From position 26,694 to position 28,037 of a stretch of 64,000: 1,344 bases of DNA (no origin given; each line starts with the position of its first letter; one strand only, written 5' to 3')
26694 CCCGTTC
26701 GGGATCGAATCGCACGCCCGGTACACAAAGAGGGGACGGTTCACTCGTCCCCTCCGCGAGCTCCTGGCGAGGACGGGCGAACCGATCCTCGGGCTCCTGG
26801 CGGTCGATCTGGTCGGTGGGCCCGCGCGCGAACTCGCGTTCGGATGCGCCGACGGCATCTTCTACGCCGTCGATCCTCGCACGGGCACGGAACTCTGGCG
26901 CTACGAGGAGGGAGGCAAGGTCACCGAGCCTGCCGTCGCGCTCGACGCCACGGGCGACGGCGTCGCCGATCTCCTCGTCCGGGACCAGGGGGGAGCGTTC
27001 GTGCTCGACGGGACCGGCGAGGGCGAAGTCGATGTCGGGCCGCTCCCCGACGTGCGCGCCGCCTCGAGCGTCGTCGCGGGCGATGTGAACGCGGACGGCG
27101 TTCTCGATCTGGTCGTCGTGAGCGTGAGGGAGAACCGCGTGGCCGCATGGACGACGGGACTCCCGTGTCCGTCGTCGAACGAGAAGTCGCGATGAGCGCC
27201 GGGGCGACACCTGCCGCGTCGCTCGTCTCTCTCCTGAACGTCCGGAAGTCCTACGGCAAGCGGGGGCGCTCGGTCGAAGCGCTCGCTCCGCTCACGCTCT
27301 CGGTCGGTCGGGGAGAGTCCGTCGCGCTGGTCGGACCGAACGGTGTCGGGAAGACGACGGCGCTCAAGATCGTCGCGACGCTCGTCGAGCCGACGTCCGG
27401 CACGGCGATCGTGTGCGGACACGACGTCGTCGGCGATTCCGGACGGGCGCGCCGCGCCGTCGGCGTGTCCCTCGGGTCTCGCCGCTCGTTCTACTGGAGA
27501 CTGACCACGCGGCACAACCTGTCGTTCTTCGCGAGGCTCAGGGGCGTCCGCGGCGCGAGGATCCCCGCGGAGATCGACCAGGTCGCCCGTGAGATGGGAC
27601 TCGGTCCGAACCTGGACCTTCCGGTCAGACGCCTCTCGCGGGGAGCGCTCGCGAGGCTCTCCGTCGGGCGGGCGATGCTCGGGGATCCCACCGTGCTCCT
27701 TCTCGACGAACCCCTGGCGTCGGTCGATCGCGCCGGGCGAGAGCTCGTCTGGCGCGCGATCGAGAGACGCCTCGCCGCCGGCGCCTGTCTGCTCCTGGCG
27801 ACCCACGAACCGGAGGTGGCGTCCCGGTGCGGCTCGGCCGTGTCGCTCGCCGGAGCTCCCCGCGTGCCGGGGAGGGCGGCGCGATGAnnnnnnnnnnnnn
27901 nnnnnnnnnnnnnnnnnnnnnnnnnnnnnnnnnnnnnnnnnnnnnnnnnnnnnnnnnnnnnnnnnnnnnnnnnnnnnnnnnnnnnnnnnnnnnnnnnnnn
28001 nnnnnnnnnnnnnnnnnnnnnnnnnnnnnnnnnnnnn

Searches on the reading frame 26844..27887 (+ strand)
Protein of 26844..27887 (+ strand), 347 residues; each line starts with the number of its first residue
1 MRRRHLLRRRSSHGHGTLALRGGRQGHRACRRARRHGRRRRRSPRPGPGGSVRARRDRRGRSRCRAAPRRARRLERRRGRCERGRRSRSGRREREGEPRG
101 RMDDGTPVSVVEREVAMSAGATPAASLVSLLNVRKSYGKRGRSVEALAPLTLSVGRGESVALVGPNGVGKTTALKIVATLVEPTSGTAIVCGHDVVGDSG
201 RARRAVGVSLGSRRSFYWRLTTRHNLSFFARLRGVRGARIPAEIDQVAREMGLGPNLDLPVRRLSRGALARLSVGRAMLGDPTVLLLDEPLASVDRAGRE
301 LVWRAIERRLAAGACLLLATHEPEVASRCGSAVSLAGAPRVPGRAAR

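Call 42: search_protein_families(library=pfam, proteins=[window:26844-27887:+], max_evalue=0.001)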
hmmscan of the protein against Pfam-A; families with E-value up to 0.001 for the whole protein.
window:26844-27887:+ (347 aa): 3 families
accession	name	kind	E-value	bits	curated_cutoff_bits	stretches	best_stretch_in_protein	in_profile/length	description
PF00005.33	ABC_tran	-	5.3e-22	79.3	25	1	149-292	3-137/137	ABC transporter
PF13304.12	AAA_21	-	7.3e-06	26.7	27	0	160-180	2-22/304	AAA domain, putative AbiEii toxin, Type IV TA system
PF13191.12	AAA_16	-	4.8e-05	24.4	32.6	1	140-289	5-140/167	AAA ATPase domain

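Call 58: search_protein_families(library=ncbifam, proteins=[window:26844-27887:+], max_evalue=0.00001)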
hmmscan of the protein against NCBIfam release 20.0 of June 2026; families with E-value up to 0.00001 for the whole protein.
window:26844-27887:+ (347 aa): 154 families (the best 25 are shown)
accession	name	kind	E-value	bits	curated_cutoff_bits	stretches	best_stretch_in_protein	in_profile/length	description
TIGR01188.1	drrA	subfamily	2.1e-40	138.9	312.45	1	143-333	5-194/302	daunorubicin resistance ABC transporter, ATP-binding protein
NF010060.0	PRK13537.1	equivalog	3.7e-34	118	521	1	124-330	12-213/314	nodulation factor ABC transporter ATP-binding protein NodI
TIGR03864.1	PQQ_ABC_ATP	hypoth_equivalog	4.6e-33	114.6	302.25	1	131-322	5-192/236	ABC transporter, ATP-binding subunit, PQQ-dependent alcohol dehydrogenase system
NF033858.1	ABC2_perm_RbbA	equivalog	2.1e-30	105.4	1050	1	146-340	281-474/909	ribosome-associated ATPase/putative transporter RbbA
TIGR01189.1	ccmA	equivalog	2e-29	102.7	131.6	1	140-323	10-187/198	heme ABC exporter ATP-binding protein CcmA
NF010059.0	PRK13536.1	equivalog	2.7e-29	102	549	1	118-329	34-240/342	nodulation factor ABC transporter ATP-binding protein NodI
TIGR01288.1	nodI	equivalog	5.3e-29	101.2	424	1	128-329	5-201/303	nodulation factor ABC transporter ATP-binding protein NodI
TIGR03522.1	GldA_ABC_ATP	equivalog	1.4e-27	97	402.6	1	131-329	6-199/301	gliding motility-associated ABC transporter ATP-binding subunit GldA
TIGR02857.1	CydD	equivalog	5e-27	95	435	1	118-334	311-528/529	thiol reductant ABC exporter subunit CydD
NF040933.2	ABC_arch_GlcV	equivalog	1e-26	93.7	450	1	128-323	3-202/357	glucose ABC transporter ATP-binding protein GlcV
TIGR02673.1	FtsE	equivalog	1.4e-26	93.5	264.85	1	128-329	2-203/214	cell division ATP-binding protein FtsE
NF010061.0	PRK13538.1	equivalog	1.4e-26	93.3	195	1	147-323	21-193/211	cytochrome c biogenesis heme-transporting ATPase CcmA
NF008653.0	PRK11650.1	subfamily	3.3e-26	92.2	432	1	128-311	4-185/357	sn-glycerol-3-phosphate ABC transporter ATP-binding protein UgpC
NF008233.0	PRK11000.1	equivalog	9.5e-25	87.2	568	1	128-300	4-170/369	maltose/maltodextrin ABC transporter ATP-binding protein MalK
TIGR01166.1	cbiO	subfamily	4.5e-23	81.7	211.8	1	144-324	5-188/190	cobalt ABC transporter, ATP-binding protein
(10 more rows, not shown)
